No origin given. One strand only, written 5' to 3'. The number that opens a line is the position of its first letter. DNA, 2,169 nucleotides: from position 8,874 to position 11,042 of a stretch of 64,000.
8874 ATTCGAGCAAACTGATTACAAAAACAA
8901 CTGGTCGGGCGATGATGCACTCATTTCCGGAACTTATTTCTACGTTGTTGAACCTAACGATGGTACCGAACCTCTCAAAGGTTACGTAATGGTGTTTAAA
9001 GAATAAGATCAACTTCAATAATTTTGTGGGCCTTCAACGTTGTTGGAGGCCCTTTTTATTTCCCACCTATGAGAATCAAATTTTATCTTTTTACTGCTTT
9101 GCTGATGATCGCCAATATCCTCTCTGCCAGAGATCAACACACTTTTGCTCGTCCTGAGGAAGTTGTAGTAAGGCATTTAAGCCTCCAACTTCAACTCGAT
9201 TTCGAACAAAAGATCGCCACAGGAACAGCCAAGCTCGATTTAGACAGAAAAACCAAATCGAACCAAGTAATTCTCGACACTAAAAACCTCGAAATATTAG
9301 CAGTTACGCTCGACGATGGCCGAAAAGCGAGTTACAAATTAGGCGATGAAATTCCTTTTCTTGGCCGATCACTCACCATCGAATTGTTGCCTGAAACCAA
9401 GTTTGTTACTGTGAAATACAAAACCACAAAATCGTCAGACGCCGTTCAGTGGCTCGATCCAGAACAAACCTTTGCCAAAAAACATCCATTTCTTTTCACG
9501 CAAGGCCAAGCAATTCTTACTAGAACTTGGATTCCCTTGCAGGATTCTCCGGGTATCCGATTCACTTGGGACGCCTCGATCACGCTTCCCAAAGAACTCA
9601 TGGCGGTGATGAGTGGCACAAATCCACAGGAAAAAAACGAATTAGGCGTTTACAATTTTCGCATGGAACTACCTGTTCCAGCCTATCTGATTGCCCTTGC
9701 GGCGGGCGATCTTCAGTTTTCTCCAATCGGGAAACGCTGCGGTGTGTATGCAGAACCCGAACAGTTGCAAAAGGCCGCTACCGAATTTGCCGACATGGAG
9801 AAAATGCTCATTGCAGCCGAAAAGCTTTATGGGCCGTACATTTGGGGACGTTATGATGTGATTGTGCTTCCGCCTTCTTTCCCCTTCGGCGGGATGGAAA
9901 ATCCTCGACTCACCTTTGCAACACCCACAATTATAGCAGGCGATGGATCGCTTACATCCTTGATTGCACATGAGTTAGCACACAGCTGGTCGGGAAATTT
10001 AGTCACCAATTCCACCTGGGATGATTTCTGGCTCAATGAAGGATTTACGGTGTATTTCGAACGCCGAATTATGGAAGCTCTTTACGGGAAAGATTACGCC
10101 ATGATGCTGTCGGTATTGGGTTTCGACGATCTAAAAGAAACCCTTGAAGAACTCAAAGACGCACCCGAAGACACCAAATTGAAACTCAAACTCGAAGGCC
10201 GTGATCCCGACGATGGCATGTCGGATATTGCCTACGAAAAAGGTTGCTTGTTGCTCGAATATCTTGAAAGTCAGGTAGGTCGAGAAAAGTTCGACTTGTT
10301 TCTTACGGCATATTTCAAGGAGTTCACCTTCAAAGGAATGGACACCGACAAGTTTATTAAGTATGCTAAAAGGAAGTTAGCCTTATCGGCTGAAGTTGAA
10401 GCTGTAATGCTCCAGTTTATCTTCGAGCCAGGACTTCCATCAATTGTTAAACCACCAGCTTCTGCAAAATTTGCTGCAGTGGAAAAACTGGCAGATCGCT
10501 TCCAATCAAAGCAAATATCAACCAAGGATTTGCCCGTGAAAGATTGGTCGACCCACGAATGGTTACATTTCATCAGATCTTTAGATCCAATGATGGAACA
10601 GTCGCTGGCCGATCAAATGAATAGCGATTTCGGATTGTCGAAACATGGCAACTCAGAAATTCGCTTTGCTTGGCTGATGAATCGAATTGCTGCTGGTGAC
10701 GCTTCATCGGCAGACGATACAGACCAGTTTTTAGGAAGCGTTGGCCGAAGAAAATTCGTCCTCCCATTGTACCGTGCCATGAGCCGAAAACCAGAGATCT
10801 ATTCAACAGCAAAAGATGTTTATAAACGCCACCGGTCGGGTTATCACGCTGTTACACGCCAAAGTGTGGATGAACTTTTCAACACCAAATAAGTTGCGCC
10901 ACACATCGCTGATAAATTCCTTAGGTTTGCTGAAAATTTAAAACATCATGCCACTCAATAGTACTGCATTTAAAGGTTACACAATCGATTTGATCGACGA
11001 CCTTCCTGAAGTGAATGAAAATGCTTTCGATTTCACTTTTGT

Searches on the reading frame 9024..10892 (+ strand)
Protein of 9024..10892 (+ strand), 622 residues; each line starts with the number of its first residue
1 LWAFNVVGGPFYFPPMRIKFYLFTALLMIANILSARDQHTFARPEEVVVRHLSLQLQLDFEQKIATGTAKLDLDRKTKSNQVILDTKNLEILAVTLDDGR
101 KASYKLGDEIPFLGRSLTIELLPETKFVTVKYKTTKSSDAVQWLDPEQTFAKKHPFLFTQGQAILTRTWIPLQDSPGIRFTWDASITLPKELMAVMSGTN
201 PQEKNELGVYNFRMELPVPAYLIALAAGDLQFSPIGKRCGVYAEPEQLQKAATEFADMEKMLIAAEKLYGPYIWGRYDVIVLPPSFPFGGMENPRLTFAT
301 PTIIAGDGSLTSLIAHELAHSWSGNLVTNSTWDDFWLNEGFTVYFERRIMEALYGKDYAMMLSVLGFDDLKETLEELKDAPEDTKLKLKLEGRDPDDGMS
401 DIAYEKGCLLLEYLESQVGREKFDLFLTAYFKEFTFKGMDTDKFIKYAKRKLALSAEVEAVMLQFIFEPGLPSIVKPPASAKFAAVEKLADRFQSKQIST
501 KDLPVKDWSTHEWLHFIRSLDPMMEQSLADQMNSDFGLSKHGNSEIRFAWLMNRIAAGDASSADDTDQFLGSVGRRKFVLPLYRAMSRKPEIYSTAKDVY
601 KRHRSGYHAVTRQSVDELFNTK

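Call 87: search_protein_families(library=pfam, proteins=[window:9024-10892:+], max_evalue=0.00001)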
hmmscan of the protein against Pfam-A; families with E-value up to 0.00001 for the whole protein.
window:9024-10892:+ (622 aa): 3 families
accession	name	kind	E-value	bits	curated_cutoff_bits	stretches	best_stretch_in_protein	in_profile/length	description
PF01433.26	Peptidase_M1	-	6.2e-45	153.9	27.7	1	258-463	7-216/218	Peptidase family M1 domain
PF09127.17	Leuk-A4-hydro_C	-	5.2e-23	81.7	27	1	508-617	1-110/112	Leukotriene A4 hydrolase, C-terminal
PF17900.6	Peptidase_M1_N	-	1.1e-13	52.2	25.8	1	51-222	4-186/186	Peptidase M1 N-terminal domain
